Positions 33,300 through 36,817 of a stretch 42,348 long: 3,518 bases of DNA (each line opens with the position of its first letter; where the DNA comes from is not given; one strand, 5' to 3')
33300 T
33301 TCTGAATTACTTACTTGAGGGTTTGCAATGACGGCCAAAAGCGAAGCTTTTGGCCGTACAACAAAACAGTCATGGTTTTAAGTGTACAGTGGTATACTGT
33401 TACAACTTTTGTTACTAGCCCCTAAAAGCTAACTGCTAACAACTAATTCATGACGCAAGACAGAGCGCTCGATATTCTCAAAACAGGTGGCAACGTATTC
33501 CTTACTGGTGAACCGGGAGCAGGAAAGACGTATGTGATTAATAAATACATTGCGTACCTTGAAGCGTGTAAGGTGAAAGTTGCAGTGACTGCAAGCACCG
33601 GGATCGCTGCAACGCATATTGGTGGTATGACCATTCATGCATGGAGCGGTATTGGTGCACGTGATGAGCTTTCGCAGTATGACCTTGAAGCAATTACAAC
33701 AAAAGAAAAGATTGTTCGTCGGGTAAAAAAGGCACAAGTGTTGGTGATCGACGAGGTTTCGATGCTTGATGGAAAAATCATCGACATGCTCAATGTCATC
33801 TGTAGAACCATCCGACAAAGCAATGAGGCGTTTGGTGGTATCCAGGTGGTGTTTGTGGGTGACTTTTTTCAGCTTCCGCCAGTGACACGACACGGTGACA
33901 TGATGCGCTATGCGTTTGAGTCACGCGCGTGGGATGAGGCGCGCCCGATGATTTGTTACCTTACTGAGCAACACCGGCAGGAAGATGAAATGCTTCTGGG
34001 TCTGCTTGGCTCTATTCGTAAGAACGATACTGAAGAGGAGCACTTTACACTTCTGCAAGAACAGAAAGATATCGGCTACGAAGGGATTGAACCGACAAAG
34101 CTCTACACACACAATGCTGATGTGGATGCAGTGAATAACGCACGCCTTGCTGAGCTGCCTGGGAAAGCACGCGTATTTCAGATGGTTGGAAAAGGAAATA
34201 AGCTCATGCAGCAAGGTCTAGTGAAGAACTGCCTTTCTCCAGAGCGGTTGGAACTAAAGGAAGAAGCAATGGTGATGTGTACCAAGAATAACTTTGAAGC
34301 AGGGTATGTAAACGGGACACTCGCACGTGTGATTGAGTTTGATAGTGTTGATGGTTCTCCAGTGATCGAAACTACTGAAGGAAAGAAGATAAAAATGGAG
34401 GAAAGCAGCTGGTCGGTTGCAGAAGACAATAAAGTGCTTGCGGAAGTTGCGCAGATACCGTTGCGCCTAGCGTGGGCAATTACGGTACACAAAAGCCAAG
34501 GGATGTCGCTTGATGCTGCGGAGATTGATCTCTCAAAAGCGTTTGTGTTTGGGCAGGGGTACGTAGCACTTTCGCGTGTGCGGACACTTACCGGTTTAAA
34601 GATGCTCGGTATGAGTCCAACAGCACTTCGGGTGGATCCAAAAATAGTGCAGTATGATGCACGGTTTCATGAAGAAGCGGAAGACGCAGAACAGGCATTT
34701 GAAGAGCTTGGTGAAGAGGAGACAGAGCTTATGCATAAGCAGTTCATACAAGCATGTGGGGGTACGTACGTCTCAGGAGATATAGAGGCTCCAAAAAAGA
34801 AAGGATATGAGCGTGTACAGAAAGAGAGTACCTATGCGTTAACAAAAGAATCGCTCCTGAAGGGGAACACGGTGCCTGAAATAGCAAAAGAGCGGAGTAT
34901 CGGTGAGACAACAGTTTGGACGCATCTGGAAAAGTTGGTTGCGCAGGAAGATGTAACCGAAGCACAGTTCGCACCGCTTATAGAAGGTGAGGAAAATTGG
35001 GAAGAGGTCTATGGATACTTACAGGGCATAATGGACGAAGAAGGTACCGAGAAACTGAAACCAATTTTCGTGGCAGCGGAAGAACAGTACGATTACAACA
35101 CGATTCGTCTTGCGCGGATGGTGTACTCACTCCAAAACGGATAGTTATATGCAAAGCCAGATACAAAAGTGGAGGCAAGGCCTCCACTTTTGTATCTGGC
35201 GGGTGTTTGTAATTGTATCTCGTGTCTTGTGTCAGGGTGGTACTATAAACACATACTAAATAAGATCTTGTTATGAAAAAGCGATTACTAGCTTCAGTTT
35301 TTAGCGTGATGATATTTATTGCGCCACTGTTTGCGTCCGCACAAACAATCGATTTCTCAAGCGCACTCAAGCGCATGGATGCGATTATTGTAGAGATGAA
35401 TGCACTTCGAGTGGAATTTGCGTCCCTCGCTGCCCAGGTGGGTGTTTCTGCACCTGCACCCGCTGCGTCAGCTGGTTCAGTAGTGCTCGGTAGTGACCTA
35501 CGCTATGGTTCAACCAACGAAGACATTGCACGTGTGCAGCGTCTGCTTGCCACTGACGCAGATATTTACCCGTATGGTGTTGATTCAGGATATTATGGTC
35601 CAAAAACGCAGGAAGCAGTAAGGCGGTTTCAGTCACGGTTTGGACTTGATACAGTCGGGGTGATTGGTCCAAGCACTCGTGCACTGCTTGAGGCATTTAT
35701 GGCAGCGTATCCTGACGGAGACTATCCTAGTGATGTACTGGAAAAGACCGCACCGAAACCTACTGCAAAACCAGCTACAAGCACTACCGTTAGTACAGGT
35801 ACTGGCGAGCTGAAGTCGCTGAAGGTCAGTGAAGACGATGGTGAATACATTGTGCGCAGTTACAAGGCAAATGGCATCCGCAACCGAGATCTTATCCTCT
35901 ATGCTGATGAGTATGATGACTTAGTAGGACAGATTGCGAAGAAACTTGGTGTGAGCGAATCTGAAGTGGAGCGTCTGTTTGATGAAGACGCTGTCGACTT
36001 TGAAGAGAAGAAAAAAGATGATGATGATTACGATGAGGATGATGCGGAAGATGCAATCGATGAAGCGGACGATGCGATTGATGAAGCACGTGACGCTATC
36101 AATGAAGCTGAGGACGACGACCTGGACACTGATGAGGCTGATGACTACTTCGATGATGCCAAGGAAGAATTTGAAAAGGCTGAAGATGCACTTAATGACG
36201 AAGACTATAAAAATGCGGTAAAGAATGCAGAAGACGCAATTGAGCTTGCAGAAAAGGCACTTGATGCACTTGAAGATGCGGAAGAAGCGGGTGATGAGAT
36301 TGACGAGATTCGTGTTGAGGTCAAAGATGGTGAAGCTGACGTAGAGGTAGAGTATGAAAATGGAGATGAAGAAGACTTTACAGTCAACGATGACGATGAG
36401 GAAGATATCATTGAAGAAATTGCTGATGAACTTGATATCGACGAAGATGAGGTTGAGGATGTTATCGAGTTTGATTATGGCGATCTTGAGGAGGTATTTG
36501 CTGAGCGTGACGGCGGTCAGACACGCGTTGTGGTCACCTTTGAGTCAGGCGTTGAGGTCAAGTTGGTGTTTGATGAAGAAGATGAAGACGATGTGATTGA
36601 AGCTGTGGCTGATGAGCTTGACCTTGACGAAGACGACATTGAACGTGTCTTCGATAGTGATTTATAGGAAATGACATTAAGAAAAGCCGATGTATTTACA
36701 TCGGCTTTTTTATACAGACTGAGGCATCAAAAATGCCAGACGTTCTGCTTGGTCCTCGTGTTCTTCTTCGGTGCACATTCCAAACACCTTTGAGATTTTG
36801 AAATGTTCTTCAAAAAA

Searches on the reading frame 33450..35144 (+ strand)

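Call 18: search_protein_families(library=pfam, proteins=[window:33450-35144:+], max_evalue=0.001)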
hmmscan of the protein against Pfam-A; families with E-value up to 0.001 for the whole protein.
window:33450-35144:+ (564 aa): 10 families
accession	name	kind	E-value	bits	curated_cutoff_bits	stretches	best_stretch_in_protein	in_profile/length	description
PF05970.20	PIF1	-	2.6e-37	129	25.9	1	11-180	20-192/223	PIF1-like helicase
PF13604.12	AAA_30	-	2.8e-17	63.5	27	1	3-207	6-185/191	AAA domain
PF13245.12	AAA_19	-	6.4e-16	59.2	25.1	1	5-146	3-133/134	AAA domain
PF14493.12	HTH_40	-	2.1e-13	50.8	27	1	461-556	1-89/89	Helix-turn-helix domain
PF13401.12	AAA_22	-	4.9e-09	37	27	1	12-137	4-122/130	AAA domain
PF07728.20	AAA_5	-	2.6e-07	31.2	22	1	15-118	1-90/139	AAA domain (dynein-related subfamily)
PF03266.21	NTPase_1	-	1.3e-05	25.5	23.9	1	15-124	1-125/168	NTPase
PF01443.25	Viral_helicase1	-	6.7e-05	23.2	21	0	19-178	4-133/228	Viral superfamily 1 RNA helicase core domain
PF21530.3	Pif1_2B_dom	-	0.00016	21.8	23.9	1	258-297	7-47/47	DNA helicase Pif1, 2B domain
PF20720.3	nSTAND3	-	0.00033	20.8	27.2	1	4-42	8-46/155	Novel STAND NTPase 3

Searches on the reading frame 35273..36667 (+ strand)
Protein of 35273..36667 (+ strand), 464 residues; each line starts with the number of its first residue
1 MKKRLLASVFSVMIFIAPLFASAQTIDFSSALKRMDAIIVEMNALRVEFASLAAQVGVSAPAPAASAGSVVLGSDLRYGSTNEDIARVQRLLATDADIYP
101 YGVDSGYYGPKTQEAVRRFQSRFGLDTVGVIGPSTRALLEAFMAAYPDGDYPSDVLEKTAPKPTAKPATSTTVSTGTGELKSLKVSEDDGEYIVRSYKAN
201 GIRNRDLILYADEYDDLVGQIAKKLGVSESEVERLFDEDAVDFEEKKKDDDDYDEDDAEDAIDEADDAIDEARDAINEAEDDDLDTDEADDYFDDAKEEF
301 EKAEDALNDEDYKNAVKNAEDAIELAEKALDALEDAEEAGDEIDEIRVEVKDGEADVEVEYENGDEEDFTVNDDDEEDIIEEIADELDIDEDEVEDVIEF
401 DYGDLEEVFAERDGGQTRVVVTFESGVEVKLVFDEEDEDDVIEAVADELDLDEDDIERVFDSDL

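Call 18: search_protein_families(library=pfam, proteins=[window:35273-36667:+], max_evalue=0.001)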
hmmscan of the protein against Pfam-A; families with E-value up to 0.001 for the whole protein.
window:35273-36667:+ (464 aa): 4 families
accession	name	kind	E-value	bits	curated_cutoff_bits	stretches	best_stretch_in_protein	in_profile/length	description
PF01471.23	PG_binding_1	-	1.4e-10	41.6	23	1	82-139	2-57/57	Putative peptidoglycan binding domain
PF13542.12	HTH_Tnp_ISL3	-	0.00024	21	27.4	0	220-238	31-49/51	Helix-turn-helix domain of transposase family ISL3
PF12085.13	DUF3562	-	0.00025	21.1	26.3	0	212-244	2-34/60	Protein of unknown function (DUF3562)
PF10078.15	DUF2316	-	0.00041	21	26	0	380-413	26-59/89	Uncharacterized protein conserved in bacteria (DUF2316)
